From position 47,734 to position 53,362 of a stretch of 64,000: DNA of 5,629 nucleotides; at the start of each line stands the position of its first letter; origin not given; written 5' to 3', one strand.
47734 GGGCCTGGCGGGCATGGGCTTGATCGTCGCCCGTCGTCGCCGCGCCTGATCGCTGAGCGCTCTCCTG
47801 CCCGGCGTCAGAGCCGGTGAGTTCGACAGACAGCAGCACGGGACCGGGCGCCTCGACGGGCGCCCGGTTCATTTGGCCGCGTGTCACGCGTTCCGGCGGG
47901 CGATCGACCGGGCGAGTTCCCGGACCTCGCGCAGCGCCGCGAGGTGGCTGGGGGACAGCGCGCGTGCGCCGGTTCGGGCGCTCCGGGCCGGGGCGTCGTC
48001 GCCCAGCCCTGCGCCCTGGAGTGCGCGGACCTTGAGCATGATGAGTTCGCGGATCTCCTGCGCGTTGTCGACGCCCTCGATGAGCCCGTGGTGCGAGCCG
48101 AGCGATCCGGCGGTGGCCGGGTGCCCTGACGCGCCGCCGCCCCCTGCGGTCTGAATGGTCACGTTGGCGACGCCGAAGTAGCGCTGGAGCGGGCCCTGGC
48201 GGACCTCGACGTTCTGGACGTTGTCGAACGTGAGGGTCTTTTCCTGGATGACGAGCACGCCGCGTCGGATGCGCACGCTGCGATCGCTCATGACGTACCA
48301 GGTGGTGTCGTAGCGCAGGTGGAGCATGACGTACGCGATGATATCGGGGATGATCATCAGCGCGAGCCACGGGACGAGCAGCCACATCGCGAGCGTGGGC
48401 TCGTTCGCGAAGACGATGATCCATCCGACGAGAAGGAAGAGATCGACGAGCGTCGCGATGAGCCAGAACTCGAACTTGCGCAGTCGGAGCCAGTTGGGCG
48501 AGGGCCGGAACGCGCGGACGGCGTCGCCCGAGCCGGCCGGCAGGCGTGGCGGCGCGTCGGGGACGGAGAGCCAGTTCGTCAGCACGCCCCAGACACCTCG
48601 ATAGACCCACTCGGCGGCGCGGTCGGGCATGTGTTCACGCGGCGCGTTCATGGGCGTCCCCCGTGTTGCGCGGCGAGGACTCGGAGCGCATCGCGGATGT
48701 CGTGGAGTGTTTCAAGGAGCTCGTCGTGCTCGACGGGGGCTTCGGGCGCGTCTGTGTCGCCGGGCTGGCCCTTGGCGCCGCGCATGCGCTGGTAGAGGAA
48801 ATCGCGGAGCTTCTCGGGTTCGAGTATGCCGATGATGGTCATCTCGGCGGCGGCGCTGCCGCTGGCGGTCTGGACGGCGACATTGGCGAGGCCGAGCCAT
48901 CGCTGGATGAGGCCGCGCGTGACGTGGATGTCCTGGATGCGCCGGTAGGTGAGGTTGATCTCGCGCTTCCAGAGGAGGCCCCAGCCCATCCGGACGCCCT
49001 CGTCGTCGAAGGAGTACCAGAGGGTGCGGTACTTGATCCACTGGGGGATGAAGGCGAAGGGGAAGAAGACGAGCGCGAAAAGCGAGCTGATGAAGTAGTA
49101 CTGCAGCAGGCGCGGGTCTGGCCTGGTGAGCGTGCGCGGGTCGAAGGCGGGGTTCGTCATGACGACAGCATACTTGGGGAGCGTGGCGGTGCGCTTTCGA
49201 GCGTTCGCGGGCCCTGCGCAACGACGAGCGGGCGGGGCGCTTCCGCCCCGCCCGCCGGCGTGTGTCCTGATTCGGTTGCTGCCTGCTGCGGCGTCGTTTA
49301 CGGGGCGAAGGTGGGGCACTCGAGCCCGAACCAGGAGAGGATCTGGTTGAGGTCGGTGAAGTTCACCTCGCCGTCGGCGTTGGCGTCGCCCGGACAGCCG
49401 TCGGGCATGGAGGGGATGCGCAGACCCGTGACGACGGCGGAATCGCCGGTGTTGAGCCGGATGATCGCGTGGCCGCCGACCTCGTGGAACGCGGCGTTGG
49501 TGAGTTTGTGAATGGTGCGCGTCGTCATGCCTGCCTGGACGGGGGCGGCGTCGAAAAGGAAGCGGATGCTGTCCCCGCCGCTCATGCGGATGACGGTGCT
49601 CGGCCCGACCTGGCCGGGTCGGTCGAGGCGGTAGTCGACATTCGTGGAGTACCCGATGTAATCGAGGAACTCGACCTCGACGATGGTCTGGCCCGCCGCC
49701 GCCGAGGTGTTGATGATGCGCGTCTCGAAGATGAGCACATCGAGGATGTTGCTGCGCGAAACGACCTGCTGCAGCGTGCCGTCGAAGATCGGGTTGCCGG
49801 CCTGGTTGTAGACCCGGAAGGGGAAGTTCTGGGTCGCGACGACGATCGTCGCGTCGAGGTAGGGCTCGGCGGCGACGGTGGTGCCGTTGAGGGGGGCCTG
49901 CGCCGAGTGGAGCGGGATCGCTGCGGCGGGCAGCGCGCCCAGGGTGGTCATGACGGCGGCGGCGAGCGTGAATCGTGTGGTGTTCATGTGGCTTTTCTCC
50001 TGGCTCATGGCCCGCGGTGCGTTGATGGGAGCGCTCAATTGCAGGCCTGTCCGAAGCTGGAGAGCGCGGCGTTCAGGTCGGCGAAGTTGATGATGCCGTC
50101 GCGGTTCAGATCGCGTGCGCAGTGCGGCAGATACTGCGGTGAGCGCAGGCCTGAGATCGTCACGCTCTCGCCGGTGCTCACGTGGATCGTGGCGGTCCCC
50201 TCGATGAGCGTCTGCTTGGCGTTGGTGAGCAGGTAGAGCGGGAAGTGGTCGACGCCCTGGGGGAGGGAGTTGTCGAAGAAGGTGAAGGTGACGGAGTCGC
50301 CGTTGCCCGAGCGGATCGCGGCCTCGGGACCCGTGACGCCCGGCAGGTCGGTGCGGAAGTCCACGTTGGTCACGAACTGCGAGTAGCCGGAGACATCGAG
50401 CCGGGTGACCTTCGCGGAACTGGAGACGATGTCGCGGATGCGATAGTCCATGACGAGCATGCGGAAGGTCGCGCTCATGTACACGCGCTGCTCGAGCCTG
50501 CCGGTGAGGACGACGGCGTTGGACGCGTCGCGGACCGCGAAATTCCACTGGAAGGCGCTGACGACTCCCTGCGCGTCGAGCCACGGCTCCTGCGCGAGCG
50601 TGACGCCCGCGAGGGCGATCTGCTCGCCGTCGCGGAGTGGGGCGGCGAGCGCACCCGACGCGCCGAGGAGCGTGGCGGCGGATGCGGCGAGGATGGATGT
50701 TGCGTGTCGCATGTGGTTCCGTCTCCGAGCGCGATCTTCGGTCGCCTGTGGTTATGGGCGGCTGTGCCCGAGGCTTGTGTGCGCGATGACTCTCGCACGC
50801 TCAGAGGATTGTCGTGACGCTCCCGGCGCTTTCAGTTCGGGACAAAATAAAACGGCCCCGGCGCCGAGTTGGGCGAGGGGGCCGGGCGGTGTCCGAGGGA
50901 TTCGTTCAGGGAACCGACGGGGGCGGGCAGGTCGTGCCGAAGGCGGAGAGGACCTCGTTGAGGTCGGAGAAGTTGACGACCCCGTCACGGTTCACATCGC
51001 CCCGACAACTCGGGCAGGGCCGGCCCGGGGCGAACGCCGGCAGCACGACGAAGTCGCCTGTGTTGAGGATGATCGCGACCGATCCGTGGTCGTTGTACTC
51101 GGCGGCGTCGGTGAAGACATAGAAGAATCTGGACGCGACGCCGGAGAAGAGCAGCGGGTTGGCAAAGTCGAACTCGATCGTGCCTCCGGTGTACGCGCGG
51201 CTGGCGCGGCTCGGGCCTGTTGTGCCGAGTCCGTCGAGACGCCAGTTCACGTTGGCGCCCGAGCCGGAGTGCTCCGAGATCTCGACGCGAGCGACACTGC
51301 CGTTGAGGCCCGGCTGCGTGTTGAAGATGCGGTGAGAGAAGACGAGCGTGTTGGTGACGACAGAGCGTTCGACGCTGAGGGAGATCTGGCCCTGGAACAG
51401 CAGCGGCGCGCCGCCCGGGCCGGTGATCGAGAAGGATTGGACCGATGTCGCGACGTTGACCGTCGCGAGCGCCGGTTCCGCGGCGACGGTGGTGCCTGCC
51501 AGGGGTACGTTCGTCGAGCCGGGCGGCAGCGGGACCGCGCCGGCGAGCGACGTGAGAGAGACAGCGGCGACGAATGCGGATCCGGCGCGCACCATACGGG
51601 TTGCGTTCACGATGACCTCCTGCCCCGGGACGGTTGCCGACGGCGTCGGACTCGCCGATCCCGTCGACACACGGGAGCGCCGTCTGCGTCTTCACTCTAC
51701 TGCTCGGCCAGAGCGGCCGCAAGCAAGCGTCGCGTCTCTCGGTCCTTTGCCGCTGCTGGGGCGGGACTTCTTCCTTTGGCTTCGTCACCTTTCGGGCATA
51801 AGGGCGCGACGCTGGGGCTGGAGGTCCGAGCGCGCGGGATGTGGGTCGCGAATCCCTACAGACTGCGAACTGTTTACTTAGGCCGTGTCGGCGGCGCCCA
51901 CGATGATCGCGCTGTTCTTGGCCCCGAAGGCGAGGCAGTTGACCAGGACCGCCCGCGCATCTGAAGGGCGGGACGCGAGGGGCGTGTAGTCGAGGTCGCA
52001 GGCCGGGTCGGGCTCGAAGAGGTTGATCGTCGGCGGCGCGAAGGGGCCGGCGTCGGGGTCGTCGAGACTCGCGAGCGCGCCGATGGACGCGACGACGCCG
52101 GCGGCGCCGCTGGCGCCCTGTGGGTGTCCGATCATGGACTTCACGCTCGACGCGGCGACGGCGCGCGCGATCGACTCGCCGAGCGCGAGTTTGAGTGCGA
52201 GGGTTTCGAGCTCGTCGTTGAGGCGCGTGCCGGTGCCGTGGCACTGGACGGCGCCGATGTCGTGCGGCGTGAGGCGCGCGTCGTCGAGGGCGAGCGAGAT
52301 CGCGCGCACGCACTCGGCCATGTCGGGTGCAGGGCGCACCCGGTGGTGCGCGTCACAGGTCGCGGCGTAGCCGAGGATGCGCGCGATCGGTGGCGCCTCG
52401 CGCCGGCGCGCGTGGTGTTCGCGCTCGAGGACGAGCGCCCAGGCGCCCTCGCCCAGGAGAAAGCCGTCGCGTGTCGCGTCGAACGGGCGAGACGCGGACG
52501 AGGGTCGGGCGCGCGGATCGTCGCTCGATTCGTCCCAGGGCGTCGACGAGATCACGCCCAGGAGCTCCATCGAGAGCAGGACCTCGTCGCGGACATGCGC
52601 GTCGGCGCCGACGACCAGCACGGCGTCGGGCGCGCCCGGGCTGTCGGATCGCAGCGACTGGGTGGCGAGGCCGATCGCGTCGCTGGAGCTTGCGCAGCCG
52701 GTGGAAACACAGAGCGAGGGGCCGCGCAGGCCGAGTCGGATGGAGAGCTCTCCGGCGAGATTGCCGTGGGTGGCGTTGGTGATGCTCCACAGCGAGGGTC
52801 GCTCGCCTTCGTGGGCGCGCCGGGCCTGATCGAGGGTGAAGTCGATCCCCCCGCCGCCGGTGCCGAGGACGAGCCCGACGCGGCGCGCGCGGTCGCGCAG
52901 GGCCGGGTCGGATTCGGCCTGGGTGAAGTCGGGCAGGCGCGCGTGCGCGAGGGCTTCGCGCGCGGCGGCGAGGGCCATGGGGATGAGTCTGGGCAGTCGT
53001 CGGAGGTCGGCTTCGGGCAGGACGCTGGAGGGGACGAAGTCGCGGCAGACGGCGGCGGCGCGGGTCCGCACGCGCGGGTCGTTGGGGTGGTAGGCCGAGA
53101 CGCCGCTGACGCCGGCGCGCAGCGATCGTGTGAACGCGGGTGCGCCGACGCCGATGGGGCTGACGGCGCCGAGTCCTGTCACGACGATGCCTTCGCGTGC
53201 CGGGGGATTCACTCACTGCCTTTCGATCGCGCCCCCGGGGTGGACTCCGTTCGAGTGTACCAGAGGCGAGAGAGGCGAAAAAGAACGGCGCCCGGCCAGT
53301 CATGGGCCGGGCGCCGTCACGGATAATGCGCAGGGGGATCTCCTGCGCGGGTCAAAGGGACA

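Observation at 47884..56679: Eight-gene co-directional island: dockerin-tagged secreted proteins, an orphan ketosynthase and a PH-domain membrane pair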

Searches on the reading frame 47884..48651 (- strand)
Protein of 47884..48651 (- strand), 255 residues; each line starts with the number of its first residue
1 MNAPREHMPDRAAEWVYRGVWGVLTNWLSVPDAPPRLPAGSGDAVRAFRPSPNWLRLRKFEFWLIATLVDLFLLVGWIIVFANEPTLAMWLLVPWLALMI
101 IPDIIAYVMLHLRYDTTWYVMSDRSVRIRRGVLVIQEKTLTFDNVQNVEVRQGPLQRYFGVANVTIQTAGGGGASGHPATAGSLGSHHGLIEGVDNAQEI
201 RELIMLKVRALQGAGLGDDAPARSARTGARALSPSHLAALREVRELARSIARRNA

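Call 3: search_protein_families(library=pfam, proteins=[window:47884-48651:-], max_evalue=0.1)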
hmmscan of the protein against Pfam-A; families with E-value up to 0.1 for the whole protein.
window:47884-48651:- (255 aa): 2 families
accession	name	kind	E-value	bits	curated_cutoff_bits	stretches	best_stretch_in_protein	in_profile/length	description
PF03703.20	bPH_2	-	2e-16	60.4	22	1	114-178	1-61/78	Bacterial PH domain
PF24649.1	DUF7642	-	0.0031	17.9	27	1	133-206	30-93/100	Domain of unknown function (DUF7642)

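Call 4: search_protein_families(library=ncbifam, proteins=[window:47884-48651:-], max_evalue=0.1)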
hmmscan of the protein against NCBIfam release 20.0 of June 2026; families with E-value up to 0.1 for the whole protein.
window:47884-48651:- (255 aa): 2 families
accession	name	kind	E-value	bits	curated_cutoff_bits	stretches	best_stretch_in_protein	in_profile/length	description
NF040894.1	puhB_PGC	equivalog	0.0011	18.8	110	1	49-152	25-132/176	photosynthetic complex putative assembly protein PuhB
NF045728.1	glycosyl_F510_1955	equivalog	0.01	15.1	175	1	173-203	57-87/246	F510_1955 family glycosylhydrolase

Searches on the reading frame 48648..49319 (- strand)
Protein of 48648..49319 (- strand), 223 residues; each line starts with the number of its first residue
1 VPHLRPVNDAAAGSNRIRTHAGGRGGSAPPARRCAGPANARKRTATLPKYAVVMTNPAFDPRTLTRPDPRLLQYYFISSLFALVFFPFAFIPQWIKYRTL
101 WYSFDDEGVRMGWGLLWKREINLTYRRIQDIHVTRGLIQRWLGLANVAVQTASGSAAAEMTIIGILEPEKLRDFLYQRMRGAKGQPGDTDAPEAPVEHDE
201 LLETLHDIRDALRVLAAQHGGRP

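Call 3: search_protein_families(library=pfam, proteins=[window:48648-49319:-], max_evalue=0.1)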
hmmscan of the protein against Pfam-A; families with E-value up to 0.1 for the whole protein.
window:48648-49319:- (223 aa): 2 families
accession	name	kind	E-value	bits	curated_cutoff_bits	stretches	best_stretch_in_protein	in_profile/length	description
PF03703.20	bPH_2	-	4.7e-19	68.8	22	1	97-175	1-78/78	Bacterial PH domain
PF24649.1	DUF7642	-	0.053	14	27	1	118-178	32-94/100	Domain of unknown function (DUF7642)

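Call 4: search_protein_families(library=ncbifam, proteins=[window:48648-49319:-], max_evalue=0.1)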
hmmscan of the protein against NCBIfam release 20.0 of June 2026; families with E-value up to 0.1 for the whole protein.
window:48648-49319:- (223 aa): 0 families

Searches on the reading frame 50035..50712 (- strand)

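Call 3: search_protein_families(library=pfam, proteins=[window:50035-50712:-], max_evalue=0.1)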
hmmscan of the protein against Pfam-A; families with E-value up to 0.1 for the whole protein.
window:50035-50712:- (225 aa): 0 families

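Call 4: search_protein_families(library=ncbifam, proteins=[window:50035-50712:-], max_evalue=0.1)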
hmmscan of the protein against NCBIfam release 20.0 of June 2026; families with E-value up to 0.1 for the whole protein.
window:50035-50712:- (225 aa): 1 family
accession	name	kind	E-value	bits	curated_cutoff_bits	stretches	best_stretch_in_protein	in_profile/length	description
NF041345.1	XopF1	subfamily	0.022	13.1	800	1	2-57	461-518/668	type III secretion system effector XopF1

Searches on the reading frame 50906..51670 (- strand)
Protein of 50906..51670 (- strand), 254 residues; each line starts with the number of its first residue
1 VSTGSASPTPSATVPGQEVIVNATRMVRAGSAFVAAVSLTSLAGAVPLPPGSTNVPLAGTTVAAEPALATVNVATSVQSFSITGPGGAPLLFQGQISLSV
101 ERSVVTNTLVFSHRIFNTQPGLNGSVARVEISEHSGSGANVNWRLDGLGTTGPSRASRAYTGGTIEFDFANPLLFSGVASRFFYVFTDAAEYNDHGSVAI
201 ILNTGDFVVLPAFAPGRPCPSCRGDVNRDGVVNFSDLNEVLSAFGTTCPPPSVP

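Call 3: search_protein_families(library=pfam, proteins=[window:50906-51670:-], max_evalue=0.1)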
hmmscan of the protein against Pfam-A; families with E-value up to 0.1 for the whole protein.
window:50906-51670:- (254 aa): 1 family
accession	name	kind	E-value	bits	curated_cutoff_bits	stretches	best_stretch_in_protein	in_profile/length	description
PF00404.24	Dockerin_1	-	0.037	14.7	22.9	1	224-240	2-18/57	Dockerin type I domain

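Call 4: search_protein_families(library=ncbifam, proteins=[window:50906-51670:-], max_evalue=0.1)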
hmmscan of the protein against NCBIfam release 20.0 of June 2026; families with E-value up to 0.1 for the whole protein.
window:50906-51670:- (254 aa): 0 families

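Call 11: find_homologous_proteins(query=window:50909-51595:-)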
Query seq(229 aa) (229 aa): 20 proteins with E <= 0.001 among 1361 candidates.
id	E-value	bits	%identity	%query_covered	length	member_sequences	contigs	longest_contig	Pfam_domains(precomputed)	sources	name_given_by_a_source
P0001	6.9e-144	495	100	100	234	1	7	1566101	-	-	-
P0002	4.5e-108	378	79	99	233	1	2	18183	-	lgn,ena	-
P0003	8.4e-73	263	57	96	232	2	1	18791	-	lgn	-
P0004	3.9e-72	260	58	91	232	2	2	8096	-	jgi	jgi:hypothetical protein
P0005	1.4e-70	255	57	100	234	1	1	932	-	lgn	-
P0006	1.1e-68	249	56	91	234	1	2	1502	-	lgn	-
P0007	6.0e-68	247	58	91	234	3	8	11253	-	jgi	jgi:hypothetical protein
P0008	1.9e-67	245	57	93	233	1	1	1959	-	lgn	-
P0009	8.7e-67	243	53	100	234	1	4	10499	-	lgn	-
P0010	1.1e-65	239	57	91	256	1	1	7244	-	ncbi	-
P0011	1.7e-65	239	55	91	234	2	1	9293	-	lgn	-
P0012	5.7e-63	230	52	97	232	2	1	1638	-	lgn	-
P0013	3.1e-62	228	57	93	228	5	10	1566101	-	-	-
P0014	3.2e-59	218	50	100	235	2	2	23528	-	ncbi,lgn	-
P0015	3.0e-14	71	74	21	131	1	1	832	-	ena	-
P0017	5.5e-9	54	39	69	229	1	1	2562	-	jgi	jgi:hypothetical protein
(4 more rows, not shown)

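Call 23: predict_structure(alignment_id=A2)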
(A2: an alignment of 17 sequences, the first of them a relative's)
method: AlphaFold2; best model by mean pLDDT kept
length: 234 residues; sequences in the alignment: 17
mean_pLDDT: 82.2   pTM: 0.73
mean pLDDT of the five models: 82.2, 81.4, 81.1, 79.5, 76.8
residues with pLDDT >= 90: 132; 70-90: 53; 50-70: 25; < 50: 24
segments of 3 or more residues with pLDDT < 50: 1-21
pLDDT, mean of each block of 10 residues (from residue 1): 40 39 80 94 91 95 85 95 95 93 89 91 91 94 92 82 94 93 94 81 61 73 62 48
secondary structure, 60 per line:
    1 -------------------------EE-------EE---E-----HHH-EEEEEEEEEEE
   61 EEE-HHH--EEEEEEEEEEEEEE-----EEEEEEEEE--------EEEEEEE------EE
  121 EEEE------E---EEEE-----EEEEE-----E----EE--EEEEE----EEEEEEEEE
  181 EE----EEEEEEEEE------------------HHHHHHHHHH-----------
elements in order: E50-63 E70-83 E89-97 E106-112 E119-124 E135-138 E144-148 E163-167 E172-182 E187-195 H214-223

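Call 26: find_encoding_contigs(protein=P0002, flank=10000, max_places=3)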
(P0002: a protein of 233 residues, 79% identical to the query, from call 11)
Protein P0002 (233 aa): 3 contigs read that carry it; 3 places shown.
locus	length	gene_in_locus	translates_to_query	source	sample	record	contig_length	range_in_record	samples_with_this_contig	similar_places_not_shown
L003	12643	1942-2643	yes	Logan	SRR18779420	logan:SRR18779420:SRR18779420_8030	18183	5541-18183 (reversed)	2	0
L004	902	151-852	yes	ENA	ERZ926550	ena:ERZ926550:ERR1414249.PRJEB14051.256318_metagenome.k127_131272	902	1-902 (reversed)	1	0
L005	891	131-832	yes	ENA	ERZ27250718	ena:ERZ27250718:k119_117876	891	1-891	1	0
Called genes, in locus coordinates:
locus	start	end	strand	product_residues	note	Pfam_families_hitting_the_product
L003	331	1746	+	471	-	PF00109:ketoacyl-synt, PF02801:Ketoacyl-synt_C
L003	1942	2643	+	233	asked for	-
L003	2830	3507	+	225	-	-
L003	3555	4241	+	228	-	-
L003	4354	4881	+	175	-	PF03703:bPH_2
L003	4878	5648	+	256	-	PF03703:bPH_2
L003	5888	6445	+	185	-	-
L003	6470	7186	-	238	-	-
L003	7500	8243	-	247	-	-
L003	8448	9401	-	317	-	PF01545:Cation_efflux, PF16916:ZT_dimer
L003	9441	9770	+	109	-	PF06961:DUF1294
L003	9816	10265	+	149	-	PF10604:Polyketide_cyc2, PF03364:Polyketide_cyc (weak), PF08327:AHSA1 (weak)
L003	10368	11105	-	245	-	-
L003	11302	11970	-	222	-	-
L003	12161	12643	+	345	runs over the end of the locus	PF01925:TauE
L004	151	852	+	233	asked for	-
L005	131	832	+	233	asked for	-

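Call 27: find_encoding_contigs(protein=P0014, flank=10000, max_places=3)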
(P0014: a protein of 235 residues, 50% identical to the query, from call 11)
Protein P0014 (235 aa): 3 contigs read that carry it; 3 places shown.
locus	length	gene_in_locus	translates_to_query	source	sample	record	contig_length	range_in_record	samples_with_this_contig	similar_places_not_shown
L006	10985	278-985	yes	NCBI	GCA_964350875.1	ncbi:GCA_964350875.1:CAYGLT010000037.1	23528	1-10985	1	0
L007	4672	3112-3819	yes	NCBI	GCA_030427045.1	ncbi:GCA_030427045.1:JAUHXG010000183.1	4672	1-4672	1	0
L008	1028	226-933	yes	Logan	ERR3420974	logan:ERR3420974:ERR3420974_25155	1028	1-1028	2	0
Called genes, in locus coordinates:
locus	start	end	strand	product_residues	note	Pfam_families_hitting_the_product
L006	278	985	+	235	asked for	-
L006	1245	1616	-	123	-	-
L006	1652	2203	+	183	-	PF03703:bPH_2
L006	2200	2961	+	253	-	PF03703:bPH_2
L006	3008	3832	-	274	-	-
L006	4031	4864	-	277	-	-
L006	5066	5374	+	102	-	PF06961:DUF1294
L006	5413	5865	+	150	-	PF10604:Polyketide_cyc2, PF03364:Polyketide_cyc (weak), PF08327:AHSA1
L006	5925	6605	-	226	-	-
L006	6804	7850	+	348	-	PF01925:TauE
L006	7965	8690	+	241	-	-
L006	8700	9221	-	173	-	-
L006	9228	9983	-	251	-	-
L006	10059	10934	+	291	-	PF02985:HEAT (faint), PF13513:HEAT_EZ (faint), PF13646:HEAT_2, PF03130:HEAT_PBS (faint)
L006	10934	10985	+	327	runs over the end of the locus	PF08240:ADH_N, PF16912:Glu_dehyd_C, PF00107:ADH_zinc_N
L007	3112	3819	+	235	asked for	-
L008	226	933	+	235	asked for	-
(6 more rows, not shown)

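Call 29: fold_search(model_id=the predicted structure, library=pdb)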
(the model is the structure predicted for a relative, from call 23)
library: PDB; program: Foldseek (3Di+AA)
matches with E <= 10: 920; with E <= 0.001: 0
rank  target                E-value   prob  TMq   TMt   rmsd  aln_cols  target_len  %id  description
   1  3esm                  2.6e-03  1.00  0.30  0.47  10.2       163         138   10  Crystal structure of an uncharacterized protein from Nocardia farcinica reveals an immunoglobulin-like fold (released 2008-10-14)
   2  4mdr_A                9.9e-03  0.94  0.28  0.27  10.8       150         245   13  Crystal structure of adaptor protein complex 4 (AP-4) mu4 subunit C-terminal domain D190A mutant, in complex with a so (released 2014-03-12)
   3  8gz7_A                9.9e-03  0.72  0.25  0.23  15.1       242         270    8  Octahedral supramolecular assembly of the bicomponent gamma-hemolysin octameric pore complexes from Staphylococcus aur (released 2023-03-22)
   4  9uuk_A                1.2e-02  0.87  0.26  0.26  21.3       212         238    9  Crystal structure of the mu2 subunit of the clathrin-adaptor protein 2 (AP2) bound to HPV16 E7(residues 22-32; S31E an (released 2025-09-10)
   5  9dnm_A                1.4e-02  0.90  0.27  0.16  11.0       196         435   11  Structure of rat beta-arrestin 1 bound to allosteric inhibitor (released 2025-01-22)
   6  4idj_A                1.4e-02  0.82  0.28  0.25  13.3       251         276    9  S.Aureus a-hemolysin monomer in complex with Fab (released 2013-06-26)
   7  4u6v_A                1.4e-02  0.75  0.26  0.23  14.1       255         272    9  Mechanisms of Neutralization of a Human Anti-Alpha Toxin Antibody (released 2014-09-17)
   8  8x1b                  1.5e-02  0.41  0.17  0.07  18.1       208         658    9  Cryo-EM structure of FpGalactosaminidase from Flavonifractor plautii in apo state (released 2024-11-13)
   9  2iv9_A                1.6e-02  0.98  0.29  0.29   5.4       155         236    6  B2-appendage from AP2 in complex with Eps15 peptide (released 2007-03-13)
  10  3opu_D                1.6e-02  0.75  0.25  0.19  19.6       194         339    9  Crystal structure of the C-terminal domain of Streptococcus mutans surface protein SpaP (released 2011-01-19)
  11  6u4p_A                1.7e-02  0.54  0.26  0.22  22.2       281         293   10  Structure-based discovery of a novel small-molecule inhibitor of methicillin-resistant S. aureus (released 2020-03-25)
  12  5jmd                  1.8e-02  0.30  0.20  0.09  15.2       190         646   12  Heparinase III-BT4657 gene product, Methylated Lysines (released 2016-05-25)
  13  4p1y_B                2.0e-02  0.57  0.25  0.23  16.1       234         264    8  Crystal structure of staphylococcal gamma-hemolysin prepore (released 2014-10-01)
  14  9mbx_A                2.1e-02  0.69  0.27  0.23  13.7       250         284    7  Cryo-EM structure of alpha-hemolysin heptameric pre-pore state III in the presence of RBC (released 2025-11-26)
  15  9ifr                  2.1e-02  0.60  0.21  0.34  11.0       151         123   10  CLIPPER domain from the Gram-negative fibrillar adhesin "B9T28_05395 (released 2025-11-26)
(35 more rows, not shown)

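Call 64: search_protein_families(library=ncbifam, proteins=[P0017], max_evalue=0.1)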
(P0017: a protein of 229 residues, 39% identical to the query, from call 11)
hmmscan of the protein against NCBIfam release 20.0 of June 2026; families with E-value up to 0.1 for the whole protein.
P0017 (229 aa): 1 family
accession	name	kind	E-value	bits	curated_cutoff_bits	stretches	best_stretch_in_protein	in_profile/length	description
NF033465.3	PTPA-CTERM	subfamily_domain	5.5e-09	36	29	1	204-227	1-24/26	PTPA-CTERM sorting domain-containing protein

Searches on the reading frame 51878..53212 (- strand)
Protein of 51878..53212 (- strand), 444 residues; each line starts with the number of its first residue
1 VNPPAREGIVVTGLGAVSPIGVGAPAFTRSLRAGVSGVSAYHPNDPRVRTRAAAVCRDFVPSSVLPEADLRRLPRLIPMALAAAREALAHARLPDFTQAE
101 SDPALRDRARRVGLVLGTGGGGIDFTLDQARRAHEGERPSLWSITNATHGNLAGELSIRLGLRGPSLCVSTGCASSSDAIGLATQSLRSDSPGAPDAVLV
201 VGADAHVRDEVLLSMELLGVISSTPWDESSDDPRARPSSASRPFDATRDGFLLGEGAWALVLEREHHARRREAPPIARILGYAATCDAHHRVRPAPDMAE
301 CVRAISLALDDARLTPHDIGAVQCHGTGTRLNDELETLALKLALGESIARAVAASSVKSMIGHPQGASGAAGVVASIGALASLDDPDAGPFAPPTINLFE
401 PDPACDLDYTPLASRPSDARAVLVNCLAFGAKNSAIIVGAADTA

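Call 3: search_protein_families(library=pfam, proteins=[window:51878-53212:-], max_evalue=0.1)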
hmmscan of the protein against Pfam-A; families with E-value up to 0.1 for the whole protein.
window:51878-53212:- (444 aa): 3 families
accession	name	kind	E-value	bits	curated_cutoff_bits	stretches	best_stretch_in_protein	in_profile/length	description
PF00109.32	ketoacyl-synt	-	6.2e-31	108.3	20.8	1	7-268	2-252/252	Beta-ketoacyl synthase, N-terminal domain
PF02801.28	Ketoacyl-synt_C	-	2.5e-27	95.7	20.8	1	277-380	2-107/119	Beta-ketoacyl synthase, C-terminal domain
PF08545.16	ACP_syn_III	-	0.0097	16.2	24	0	169-205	3-36/80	3-Oxoacyl-[acyl-carrier-protein (ACP)] synthase III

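Call 4: search_protein_families(library=ncbifam, proteins=[window:51878-53212:-], max_evalue=0.1)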
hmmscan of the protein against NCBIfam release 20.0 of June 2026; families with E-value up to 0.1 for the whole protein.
window:51878-53212:- (444 aa): 31 families (the best 25 are shown)
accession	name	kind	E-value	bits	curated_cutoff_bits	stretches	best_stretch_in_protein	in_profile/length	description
TIGR03150.1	fabF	equivalog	1.2e-89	300.8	493.75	1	9-438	3-406/407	beta-ketoacyl-ACP synthase II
NF005589.0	PRK07314.1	subfamily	1.5e-87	294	387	1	8-439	5-410/413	beta-ketoacyl-ACP synthase II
NF004970.0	PRK06333.1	subfamily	6e-75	252.7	525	1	7-438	4-419/424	beta-ketoacyl-ACP synthase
NF006274.0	PRK08439.1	equivalog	3.9e-66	223.5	621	1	9-438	4-403/406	beta-ketoacyl-ACP synthase II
NF005076.0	PRK06501.1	equivalog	1.7e-63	215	629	1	8-440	12-422/425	beta-ketoacyl-ACP synthase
NF006434.0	PRK08722.1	equivalog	3.5e-58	197.4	759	1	8-437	5-410/414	beta-ketoacyl-ACP synthase II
NF006587.0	PRK09116.1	equivalog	2.2e-53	181.5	470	1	9-439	4-405/408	beta-ketoacyl-ACP synthase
NF005490.0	PRK07103.1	equivalog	7.1e-52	176.8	445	1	7-438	4-410/414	polyketide beta-ketoacyl:acyl carrier protein synthase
NF006618.0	PRK09185.1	subfamily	2.7e-50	171.6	407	1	9-441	5-393/394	beta-ketoacyl-ACP synthase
NF058662.1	cispenta_AmcF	equivalog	1.6e-45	155.8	325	1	9-438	2-367/369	cispentacin biosynthesis acyltransferase subunit AmcF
NF005916.1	PRK07910.1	equivalog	5.4e-44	150.7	560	1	63-440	70-417/418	KasA/KasB family beta-ketoacyl-ACP synthase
NF004618.0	PRK05952.1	equivalog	4e-38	131.3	455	1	240-440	196-382/384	beta-ketoacyl-ACP synthase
NF005935.0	PRK07967.1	equivalog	1.8e-34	119.3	630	1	9-438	4-401/406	beta-ketoacyl-ACP synthase I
NF045894.1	PKS_plus_SDR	equivalog_domain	6.4e-34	116.8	1740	1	110-381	115-366/1515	type I polyketide synthase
NF040607.1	mycolic_Pks13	equivalog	4e-24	84.2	2100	1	79-412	191-489/1680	polyketide synthase Pks13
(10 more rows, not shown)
